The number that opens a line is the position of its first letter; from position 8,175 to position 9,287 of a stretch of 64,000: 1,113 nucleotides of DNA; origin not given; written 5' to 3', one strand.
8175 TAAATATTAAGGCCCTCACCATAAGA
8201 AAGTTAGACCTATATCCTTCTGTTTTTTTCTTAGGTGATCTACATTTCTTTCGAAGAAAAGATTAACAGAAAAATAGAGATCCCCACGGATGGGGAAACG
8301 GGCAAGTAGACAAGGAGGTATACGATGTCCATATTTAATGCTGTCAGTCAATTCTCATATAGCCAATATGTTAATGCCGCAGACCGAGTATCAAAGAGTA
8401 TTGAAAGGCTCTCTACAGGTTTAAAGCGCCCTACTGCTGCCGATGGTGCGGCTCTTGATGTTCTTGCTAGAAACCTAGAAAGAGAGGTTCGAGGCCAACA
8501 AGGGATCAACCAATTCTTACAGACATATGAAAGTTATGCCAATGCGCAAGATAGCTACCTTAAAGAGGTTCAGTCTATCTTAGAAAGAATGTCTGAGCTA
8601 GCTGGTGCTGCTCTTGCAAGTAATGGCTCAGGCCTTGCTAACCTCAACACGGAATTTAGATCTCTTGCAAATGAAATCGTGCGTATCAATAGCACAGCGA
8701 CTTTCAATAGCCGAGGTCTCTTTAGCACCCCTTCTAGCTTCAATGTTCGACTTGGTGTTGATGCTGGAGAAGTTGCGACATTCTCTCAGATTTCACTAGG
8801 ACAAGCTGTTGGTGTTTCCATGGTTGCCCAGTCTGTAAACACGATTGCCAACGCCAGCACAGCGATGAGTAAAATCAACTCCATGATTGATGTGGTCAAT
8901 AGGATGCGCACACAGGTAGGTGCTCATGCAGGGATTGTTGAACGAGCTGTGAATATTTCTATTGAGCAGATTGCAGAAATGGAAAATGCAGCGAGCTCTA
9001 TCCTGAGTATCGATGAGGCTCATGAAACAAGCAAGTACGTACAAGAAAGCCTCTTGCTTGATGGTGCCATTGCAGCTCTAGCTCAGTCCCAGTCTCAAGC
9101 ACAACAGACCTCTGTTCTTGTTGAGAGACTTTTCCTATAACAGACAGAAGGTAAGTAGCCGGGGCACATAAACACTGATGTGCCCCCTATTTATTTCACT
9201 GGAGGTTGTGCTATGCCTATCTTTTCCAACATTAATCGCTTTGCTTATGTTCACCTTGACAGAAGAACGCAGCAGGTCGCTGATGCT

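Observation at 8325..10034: Tandem pair of divergent flagellin-family genes without flagellar apparatus genes nearby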

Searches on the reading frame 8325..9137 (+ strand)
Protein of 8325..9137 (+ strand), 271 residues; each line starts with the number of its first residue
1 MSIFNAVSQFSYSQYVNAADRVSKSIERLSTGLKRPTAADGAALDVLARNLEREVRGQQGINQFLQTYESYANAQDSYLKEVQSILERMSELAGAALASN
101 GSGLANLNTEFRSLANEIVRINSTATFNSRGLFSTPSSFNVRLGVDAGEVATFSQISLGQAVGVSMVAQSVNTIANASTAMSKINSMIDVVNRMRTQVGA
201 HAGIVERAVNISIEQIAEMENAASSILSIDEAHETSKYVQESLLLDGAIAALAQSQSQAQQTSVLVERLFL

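Call 3: search_protein_families(library=pfam, proteins=[window:8325-9137:+], max_evalue=10)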
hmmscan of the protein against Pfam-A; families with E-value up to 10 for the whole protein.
window:8325-9137:+ (271 aa): 6 families
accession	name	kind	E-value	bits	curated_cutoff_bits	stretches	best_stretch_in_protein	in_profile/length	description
PF00669.25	Flagellin_N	-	5e-13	49.7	26.6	1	6-134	5-135/139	Bacterial flagellin N-terminal helical region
PF00700.27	Flagellin_C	-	0.00088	20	23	1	181-261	1-81/86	Bacterial flagellin C-terminal helical region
PF19903.4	DUF6376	-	0.094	13.5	27.3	1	71-124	1-53/116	Family of unknown function (DUF6376)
PF08702.15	Fib_alpha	-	0.36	11.4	29.9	1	59-124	59-124/143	Fibrinogen alpha/beta chain family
PF20669.3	Exo70_N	-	1.2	9.9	23.9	1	11-114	29-80/83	Exocyst complex component Exo70 N-terminal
PF14070.11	YjfB_motility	-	1.7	9.1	27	1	153-187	8-42/57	Putative motility protein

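Call 4: search_protein_families(library=ncbifam, proteins=[window:8325-9137:+], max_evalue=10)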
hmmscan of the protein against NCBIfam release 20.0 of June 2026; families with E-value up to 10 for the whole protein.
window:8325-9137:+ (271 aa): 21 families
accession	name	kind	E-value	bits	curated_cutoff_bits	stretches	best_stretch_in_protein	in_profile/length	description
NF009444.0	PRK12802.1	equivalog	5.3e-21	75.4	332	1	16-261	19-276/282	flagellin domain-containing protein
NF038071.1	lat_flg_LafA_2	exception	3.7e-15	56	365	1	12-258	15-275/284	lateral flagellin LafA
NF009449.0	PRK12807.1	subfamily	9.1e-14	51.7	347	1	18-267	19-283/287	flagellin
NF006466.0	PRK08869.1-1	subfamily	1.1e-12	48.2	426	2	6-152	8-158/377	flagellin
NF006468.0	PRK08869.1-3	subfamily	1.2e-12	47.7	436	2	7-150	9-156/378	polar flagellin E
NF009448.0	PRK12806.1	equivalog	7.8e-11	41.4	531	2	20-136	23-141/475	flagellin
NF009446.0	PRK12804.1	subfamily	2.1e-10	40.6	352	2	22-133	23-137/301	flagellin Hag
NF006469.0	PRK08869.1-4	equivalog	9.7e-10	38.4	627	2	13-152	15-158/377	flagellin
NF006470.0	PRK08869.1-5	equivalog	2.9e-08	33.3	423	2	18-147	20-152/388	flagellin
NF009445.0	PRK12803.1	equivalog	3.2e-08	33.2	450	2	13-142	15-146/335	flagellin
NF005294.0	PRK06819.1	subfamily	1.2e-07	31.6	387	2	22-151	25-156/376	FliC/FljB family flagellin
NF009450.0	PRK12808.1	equivalog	2.6e-07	30.6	476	2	21-142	22-145/476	flagellin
NF006467.0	PRK08869.1-2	subfamily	3.9e-06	26.2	443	2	20-155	23-161/400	flagellin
NF033376.1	lat_flg_LafA_1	exception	2e-05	24.1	440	2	17-137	19-141/304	lateral flagellin LafA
NF006264.0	PRK08411.1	subfamily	0.00026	19.9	729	2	118-261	423-566/572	flagellin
TIGR02550.1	flagell_flgL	equivalog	0.0014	18.1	127.2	2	8-134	8-136/387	flagellar hook-associated protein FlgL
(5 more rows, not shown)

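Call 9: find_homologous_proteins(query=window:8325-9137:+)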
Query window:8325-9137:+ (271 aa): 7 proteins with E <= 0.001 among 2545 candidates.
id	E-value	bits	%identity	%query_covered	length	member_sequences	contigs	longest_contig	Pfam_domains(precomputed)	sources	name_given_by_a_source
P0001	2.8e-157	539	100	100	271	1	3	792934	PF00669.26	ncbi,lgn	-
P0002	1.5e-13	70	31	86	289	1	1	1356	PF00700.28,PF00669.26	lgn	-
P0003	6.0e-12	64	30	89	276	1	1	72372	PF00700.28,PF00669.26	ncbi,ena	-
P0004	6.5e-12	64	30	89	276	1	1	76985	PF00700.28,PF00669.26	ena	-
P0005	1.6e-11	63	30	89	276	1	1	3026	PF00700.28,PF00669.26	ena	-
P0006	1.3e-7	50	27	95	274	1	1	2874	PF00700.28,PF00669.26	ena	-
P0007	5.5e-6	45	30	94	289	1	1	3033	PF00700.28,PF00669.26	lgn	-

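Call 10: find_related_loci(query=window:8325-9137:+, collection=genome_contigs, flank=10000)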
Query window:8325-9137:+ (271 aa) in genome_contigs; peptide patterns used: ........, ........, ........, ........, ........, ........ (x = any residue, [..] = any of these).
151 stretches matched a pattern, but none encodes a relative of the query by tblastn (E <= 1e-3).

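Call 11: find_encoding_contigs(protein=P0001, flank=10000, max_places=6)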
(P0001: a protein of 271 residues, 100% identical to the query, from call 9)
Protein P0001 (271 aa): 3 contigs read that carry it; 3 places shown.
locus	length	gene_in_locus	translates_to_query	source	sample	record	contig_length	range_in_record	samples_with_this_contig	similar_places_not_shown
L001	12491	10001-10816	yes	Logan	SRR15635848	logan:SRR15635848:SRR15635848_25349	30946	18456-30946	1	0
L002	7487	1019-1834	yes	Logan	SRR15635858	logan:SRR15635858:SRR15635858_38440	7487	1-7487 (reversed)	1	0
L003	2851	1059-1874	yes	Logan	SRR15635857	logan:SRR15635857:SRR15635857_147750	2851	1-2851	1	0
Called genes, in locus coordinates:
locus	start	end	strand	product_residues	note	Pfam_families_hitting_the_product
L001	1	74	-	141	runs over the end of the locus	-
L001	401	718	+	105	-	-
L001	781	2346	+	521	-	PF00732:GMC_oxred_N, PF00890:FAD_binding_2 (faint), PF01266:DAO (weak), PF07992:Pyr_redox_2 (faint), PF05199:GMC_oxred_C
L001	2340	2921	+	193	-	PF02545:Maf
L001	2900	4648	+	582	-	PF02985:HEAT (faint), PF13646:HEAT_2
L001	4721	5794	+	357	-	-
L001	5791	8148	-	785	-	PF00403:HMA, PF00122:E1-E2_ATPase, PF00702:Hydrolase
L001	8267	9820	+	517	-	PF01590:GAF, PF13185:GAF_2, PF01966:HD (weak), PF13487:HD_5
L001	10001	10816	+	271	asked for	PF00669:Flagellin_N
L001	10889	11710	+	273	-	PF00669:Flagellin_N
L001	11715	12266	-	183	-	PF01327:Pep_deformylase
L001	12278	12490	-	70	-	?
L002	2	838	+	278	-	?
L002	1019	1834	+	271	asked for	PF00669:Flagellin_N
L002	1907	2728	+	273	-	PF00669:Flagellin_N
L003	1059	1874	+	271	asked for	PF00669:Flagellin_N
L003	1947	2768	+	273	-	PF00669:Flagellin_N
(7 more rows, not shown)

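Call 14: find_encoding_contigs(protein=P0003, flank=10000, max_places=3)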
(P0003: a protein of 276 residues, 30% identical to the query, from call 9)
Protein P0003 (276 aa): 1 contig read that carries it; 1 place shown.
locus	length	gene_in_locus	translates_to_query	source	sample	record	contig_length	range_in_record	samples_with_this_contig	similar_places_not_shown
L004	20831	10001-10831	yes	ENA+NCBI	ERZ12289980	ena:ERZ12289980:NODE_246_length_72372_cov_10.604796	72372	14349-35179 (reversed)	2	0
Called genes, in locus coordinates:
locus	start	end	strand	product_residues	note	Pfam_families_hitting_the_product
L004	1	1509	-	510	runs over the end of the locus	PF00361:Proton_antipo_M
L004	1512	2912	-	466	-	PF00662:Proton_antipo_N, PF00361:Proton_antipo_M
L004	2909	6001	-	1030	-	PF10070:DabA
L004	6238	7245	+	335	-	PF00199:Catalase (weak)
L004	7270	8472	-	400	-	PF01323:DSBA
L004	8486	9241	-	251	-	PF00557:Peptidase_M24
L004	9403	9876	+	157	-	-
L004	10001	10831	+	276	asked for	PF00669:Flagellin_N, PF00700:Flagellin_C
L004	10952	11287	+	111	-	PF00126:HTH_1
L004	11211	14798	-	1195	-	PF00580:UvrD-helicase, PF13245:AAA_19, PF13604:AAA_30 (faint), PF00580:UvrD-helicase, PF13361:UvrD_C, PF13538:UvrD_C_2 (faint), PF12705:PDDEXK_1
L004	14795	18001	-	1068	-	-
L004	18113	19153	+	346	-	-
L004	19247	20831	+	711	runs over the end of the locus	-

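Call 28: search_protein_representatives(alignment_id=A1)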
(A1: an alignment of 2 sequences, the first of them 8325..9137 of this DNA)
Query: 2 sequences, 273 profile positions. Proteins with E-value up to 0.001 (for the whole library): 12544; up to 1e-10: 1746; up to 1e-30: 8. The best 150 are listed.
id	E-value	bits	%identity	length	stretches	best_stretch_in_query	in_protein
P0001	4.5e-149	511.6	-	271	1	1-272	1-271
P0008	4.2e-147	505.1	-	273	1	1-273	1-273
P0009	9.3e-75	267.8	-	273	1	1-269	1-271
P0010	1.3e-33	132.9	-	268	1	4-256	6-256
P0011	8.8e-32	126.9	-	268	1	5-263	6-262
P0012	1.1e-31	126.6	-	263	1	1-257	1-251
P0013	4.0e-31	124.7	-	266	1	6-263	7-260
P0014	8.5e-31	123.7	-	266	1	5-263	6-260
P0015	4.4e-25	104.9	-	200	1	67-264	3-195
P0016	5.4e-25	104.6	-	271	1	5-262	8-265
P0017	4.0e-24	101.8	-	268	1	12-263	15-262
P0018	9.5e-24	100.5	-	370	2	1-182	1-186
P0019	1.1e-23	100.4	-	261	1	8-263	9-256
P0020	1.2e-22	97.0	-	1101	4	18-134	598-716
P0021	2.7e-22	95.8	-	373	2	1-142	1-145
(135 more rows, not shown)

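Call 31: find_encoding_contigs(protein=P0009, flank=10000, max_places=4)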
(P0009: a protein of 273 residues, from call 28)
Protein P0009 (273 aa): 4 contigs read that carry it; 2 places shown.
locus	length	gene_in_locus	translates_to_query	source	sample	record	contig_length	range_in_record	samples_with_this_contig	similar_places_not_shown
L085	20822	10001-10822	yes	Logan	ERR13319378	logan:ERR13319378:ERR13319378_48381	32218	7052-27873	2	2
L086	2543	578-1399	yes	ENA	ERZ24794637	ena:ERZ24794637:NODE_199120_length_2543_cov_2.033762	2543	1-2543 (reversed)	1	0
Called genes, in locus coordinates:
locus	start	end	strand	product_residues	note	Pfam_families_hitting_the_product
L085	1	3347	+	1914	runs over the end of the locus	-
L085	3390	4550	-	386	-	PF05677:DUF818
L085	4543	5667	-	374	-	PF05677:DUF818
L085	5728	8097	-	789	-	PF00403:HMA (weak), PF00122:E1-E2_ATPase, PF00702:Hydrolase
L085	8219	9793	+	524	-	PF01590:GAF, PF13185:GAF_2, PF01966:HD (weak), PF13487:HD_5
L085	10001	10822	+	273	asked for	PF00669:Flagellin_N, PF00700:Flagellin_C (weak)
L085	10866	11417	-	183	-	PF01327:Pep_deformylase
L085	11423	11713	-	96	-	PF03840:SecG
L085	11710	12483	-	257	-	PF00121:TIM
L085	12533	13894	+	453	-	PF13742:tRNA_anti_2, PF01336:tRNA_anti-codon, PF02601:Exonuc_VII_L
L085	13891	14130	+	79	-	PF02609:Exonuc_VII_S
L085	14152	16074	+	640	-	PF13292:DXP_synthase_N, PF02779:Transket_pyr, PF02780:Transketolase_C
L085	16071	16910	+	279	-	PF01513:NAD_kinase, PF20143:NAD_kinase_C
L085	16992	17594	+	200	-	PF01066:CDP-OH_P_transf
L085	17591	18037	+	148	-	PF22381:Staph_reg_Sar_Rot, PF22166:WHD_ArnR1 (weak), PF01047:MarR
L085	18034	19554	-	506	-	PF00587:tRNA-synt_2b, PF03129:HGTP_anticodon, PF09180:ProRS-C_1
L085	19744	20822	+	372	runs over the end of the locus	-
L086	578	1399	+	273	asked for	PF00669:Flagellin_N, PF00700:Flagellin_C (weak)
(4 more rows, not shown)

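Call 33: find_encoding_contigs(protein=P0010, flank=10000, max_places=3)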
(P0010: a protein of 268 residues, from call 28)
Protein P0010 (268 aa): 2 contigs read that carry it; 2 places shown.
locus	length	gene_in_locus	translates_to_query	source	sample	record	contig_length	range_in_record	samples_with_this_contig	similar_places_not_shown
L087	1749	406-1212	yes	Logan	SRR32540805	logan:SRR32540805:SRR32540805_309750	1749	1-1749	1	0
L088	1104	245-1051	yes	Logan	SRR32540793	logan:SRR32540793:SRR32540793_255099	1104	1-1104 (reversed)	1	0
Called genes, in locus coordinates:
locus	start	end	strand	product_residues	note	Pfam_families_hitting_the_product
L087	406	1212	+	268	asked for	PF00669:Flagellin_N, PF00700:Flagellin_C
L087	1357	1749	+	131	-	?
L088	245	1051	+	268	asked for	PF00669:Flagellin_N, PF00700:Flagellin_C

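Call 34: find_encoding_contigs(protein=P0012, flank=10000, max_places=3)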
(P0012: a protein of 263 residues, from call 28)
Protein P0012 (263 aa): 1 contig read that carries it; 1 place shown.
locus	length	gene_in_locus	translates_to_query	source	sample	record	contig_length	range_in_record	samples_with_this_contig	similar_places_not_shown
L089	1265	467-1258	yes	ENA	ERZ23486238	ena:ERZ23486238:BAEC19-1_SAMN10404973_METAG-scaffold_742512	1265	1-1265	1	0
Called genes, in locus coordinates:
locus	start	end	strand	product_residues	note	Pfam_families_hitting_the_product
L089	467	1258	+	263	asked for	PF00669:Flagellin_N, PF00700:Flagellin_C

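Call 35: find_encoding_contigs(protein=P0013, flank=10000, max_places=3)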
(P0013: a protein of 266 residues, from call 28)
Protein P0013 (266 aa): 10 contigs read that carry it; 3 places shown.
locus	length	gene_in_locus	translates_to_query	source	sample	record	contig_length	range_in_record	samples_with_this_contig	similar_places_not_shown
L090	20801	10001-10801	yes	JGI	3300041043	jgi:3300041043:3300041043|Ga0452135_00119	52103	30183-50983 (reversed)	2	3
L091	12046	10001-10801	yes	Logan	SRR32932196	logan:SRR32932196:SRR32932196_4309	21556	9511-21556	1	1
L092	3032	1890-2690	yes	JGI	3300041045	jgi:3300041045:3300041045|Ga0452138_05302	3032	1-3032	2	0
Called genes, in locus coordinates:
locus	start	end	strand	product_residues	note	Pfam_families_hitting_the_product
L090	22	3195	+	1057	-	-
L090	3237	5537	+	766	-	PF00403:HMA (weak), PF00122:E1-E2_ATPase, PF00702:Hydrolase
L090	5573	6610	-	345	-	PF08240:ADH_N, PF16912:Glu_dehyd_C (weak), PF00107:ADH_zinc_N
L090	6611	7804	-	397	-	PF00155:Aminotran_1_2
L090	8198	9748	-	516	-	PF01590:GAF, PF13185:GAF_2 (weak), PF13492:GAF_3 (faint), PF01966:HD (weak), PF13487:HD_5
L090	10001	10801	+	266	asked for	PF00669:Flagellin_N, PF00700:Flagellin_C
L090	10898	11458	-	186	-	PF01327:Pep_deformylase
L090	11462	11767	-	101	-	PF03840:SecG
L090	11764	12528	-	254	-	PF00121:TIM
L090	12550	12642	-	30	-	-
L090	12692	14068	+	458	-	PF13742:tRNA_anti_2, PF01336:tRNA_anti-codon, PF02601:Exonuc_VII_L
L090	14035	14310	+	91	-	PF02609:Exonuc_VII_S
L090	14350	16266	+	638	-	PF13292:DXP_synthase_N, PF02779:Transket_pyr, PF02780:Transketolase_C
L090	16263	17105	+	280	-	PF00781:DAGK_cat (weak), PF01513:NAD_kinase, PF20143:NAD_kinase_C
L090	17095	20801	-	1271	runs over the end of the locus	-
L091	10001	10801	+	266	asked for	PF00669:Flagellin_N, PF00700:Flagellin_C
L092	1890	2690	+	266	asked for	PF00669:Flagellin_N, PF00700:Flagellin_C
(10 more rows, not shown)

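Call 41: find_homologous_proteins(query=A2, max_evalue=1e-10)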
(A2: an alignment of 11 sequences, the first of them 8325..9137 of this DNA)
Query A2 (11 sequences) (271 aa, profile of the alignment): 28 proteins with E <= 1e-10 among 8000 candidates.
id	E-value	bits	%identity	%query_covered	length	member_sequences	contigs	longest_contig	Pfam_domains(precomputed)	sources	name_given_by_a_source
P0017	1.5e-96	341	28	94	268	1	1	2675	PF00669.26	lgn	-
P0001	7.3e-92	325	100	100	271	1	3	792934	PF00669.26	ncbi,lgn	-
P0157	4.9e-84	300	27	93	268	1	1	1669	PF00700.28,PF00669.26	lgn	-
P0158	3.6e-82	294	26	93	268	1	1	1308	PF00700.28,PF00669.26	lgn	-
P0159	9.8e-52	194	28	94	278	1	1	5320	PF00700.28,PF00669.26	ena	-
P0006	1.1e-40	158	27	95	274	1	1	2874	PF00700.28,PF00669.26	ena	-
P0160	2.3e-40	156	31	93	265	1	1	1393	PF00700.28,PF00669.26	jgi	jgi:flagellin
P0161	3.1e-39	153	33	87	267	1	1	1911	PF00700.28,PF00669.26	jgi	jgi:flagellin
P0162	1.1e-38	151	29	85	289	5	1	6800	PF00700.28,PF00669.26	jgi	jgi:flagellin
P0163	2.0e-38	150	33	87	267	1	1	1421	PF00700.28,PF00669.26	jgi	jgi:flagellin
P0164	2.0e-38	150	32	64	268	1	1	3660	PF00700.28,PF00669.26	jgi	jgi:flagellin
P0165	2.4e-38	150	33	87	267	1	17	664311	PF00700.28,PF00669.26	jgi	jgi:flagellin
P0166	5.0e-38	149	33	87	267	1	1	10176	PF00700.28,PF00669.26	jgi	jgi:flagellin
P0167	2.4e-37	147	28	87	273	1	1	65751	PF00700.28,PF00669.26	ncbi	-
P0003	3.3e-37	146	30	89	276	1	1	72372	PF00700.28,PF00669.26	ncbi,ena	-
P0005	3.5e-36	143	30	89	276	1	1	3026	PF00700.28,PF00669.26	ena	-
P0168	5.6e-36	142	25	90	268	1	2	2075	PF00700.28,PF00669.26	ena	-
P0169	4.3e-35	139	24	89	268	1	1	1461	PF00700.28,PF00669.26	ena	-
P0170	5.1e-35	139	23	89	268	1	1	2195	PF00700.28,PF00669.26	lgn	-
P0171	7.1e-35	138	23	89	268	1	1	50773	PF00700.28,PF00669.26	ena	-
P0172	1.5e-34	137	24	89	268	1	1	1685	PF00700.28,PF00669.26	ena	-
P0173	4.0e-34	136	24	89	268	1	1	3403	PF00700.28,PF00669.26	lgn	-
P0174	5.4e-34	136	30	63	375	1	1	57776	PF00700.28,PF00669.26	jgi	jgi:flagellin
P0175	8.1e-31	125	34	71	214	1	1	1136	PF00700.28,PF00669.26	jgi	jgi:flagellin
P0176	1.6e-29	121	28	91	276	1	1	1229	PF00700.28,PF00669.26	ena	-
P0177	1.5e-27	114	28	48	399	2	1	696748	PF00700.28,PF00669.26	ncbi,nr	ncbi:FliC/FljB family flagellin [Enterobacteriaceae bacterium H16N7]|nr:FliC/FljB family flagellin [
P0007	3.0e-27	113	30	94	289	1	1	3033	PF00700.28,PF00669.26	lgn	-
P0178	1.1e-18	85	24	92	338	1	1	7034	PF00700.28,PF00669.26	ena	-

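Call 42: find_encoding_contigs(protein=P0165, flank=10000, max_places=3)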
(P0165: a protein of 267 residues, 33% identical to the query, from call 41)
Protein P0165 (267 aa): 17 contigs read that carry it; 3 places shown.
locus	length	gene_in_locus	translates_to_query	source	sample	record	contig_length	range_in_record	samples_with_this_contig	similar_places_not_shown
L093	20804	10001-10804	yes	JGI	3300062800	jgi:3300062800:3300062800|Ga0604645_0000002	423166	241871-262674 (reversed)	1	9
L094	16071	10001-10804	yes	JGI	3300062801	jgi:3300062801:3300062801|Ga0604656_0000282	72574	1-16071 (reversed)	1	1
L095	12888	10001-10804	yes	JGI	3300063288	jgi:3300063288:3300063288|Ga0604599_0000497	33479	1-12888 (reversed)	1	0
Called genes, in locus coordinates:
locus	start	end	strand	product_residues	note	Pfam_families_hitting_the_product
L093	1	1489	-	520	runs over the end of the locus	PF13844:Glyco_transf_41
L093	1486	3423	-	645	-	PF00515:TPR_1 (faint), PF07719:TPR_2 (faint), PF13844:Glyco_transf_41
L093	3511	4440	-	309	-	PF01408:GFO_IDH_MocA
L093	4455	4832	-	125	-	PF01906:YbjQ_1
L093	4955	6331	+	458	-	-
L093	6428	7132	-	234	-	PF02254:TrkA_N, PF03807:F420_oxidored (faint), PF02080:TrkA_C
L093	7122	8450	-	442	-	PF02386:TrkH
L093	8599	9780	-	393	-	PF00535:Glycos_transf_2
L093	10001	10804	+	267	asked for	PF00669:Flagellin_N, PF00700:Flagellin_C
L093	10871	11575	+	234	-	PF02798:GST_N, PF13409:GST_N_2, PF13417:GST_N_3, PF00043:GST_C, PF13410:GST_C_2 (weak)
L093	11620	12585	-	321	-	PF12697:Abhydrolase_6, PF00561:Abhydrolase_1, PF12146:Hydrolase_4, PF08386:Abhydrolase_4 (weak)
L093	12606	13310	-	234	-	PF00106:adh_short, PF01370:Epimerase (weak), PF08659:KR, PF13460:NAD_binding_10 (weak), PF13561:adh_short_C2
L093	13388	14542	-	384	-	PF08240:ADH_N, PF00107:ADH_zinc_N, PF13602:ADH_zinc_N_2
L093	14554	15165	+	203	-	PF00440:TetR_N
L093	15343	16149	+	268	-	PF00669:Flagellin_N, PF00700:Flagellin_C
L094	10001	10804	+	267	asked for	PF00669:Flagellin_N, PF00700:Flagellin_C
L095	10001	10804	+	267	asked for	PF00669:Flagellin_N, PF00700:Flagellin_C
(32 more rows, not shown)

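Call 43: find_encoding_contigs(protein=P0167, flank=10000, max_places=2)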
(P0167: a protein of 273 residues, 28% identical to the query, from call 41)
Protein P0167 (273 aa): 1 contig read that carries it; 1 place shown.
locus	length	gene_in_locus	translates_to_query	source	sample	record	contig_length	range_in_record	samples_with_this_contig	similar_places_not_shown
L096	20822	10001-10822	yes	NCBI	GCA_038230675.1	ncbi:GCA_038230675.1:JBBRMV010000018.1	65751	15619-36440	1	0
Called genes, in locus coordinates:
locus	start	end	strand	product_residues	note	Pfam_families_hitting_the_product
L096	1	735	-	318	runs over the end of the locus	PF02154:FliM, PF01052:FliMN_C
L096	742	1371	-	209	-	PF03748:FliL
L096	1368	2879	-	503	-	PF02120:Flg_hook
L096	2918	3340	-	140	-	-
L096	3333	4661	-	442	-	PF00006:ATP-synt_ab, PF18269:T3SS_ATPase_C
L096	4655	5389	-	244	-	PF02108:FliH (weak)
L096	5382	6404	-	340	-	PF03448:MgtE_N (faint), PF14842:FliG_N, PF14841:FliG_M, PF01706:FliG_C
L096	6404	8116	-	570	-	PF01514:YscJ_FliF, PF08345:YscJ_FliF_C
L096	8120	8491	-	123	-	PF02049:FliE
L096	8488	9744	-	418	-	PF00158:Sigma54_activat, PF14532:Sigma54_activ_2, PF07728:AAA_5 (weak), PF25601:AAA_lid_14, PF02954:HTH_8, PF13518:HTH_28 (faint), PF13556:HTH_30 (weak)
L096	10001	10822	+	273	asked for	PF00669:Flagellin_N, PF00700:Flagellin_C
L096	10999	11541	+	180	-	PF07931:CPT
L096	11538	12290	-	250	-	PF04542:Sigma70_r2, PF04545:Sigma70_r4, PF08281:Sigma70_r4_2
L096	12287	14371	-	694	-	PF00771:FHIPEP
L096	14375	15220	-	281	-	-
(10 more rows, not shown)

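Call 44: find_encoding_contigs(protein=P0171, flank=10000, max_places=2)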
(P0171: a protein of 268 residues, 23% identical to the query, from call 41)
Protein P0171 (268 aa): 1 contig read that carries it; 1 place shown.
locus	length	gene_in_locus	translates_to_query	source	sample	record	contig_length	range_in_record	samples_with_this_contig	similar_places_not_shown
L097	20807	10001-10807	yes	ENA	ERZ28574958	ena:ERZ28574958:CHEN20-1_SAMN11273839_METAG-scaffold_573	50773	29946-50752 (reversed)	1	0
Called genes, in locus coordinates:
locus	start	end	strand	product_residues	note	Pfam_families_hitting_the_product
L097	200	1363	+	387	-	-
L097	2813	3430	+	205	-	PF01464:SLT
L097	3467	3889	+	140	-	PF03885:DUF327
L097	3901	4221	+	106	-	PF01052:FliMN_C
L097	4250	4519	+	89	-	PF04316:FlgM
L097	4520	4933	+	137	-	PF05130:FlgN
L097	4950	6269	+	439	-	PF22638:FlgK_D1, PF06429:Flg_bbr_C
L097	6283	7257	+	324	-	PF00669:Flagellin_N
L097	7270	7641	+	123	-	PF02623:FliW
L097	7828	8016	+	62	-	PF02561:FliS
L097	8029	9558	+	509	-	PF02465:FliD_N, PF07195:FliD_C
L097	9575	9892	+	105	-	PF05400:FliT (weak)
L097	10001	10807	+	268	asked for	PF00669:Flagellin_N, PF00700:Flagellin_C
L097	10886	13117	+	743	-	PF00535:Glycos_transf_2, PF23914:TPR_CcmH_CycH (weak), PF07719:TPR_2 (faint)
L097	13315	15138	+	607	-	PF07388:A-2_8-polyST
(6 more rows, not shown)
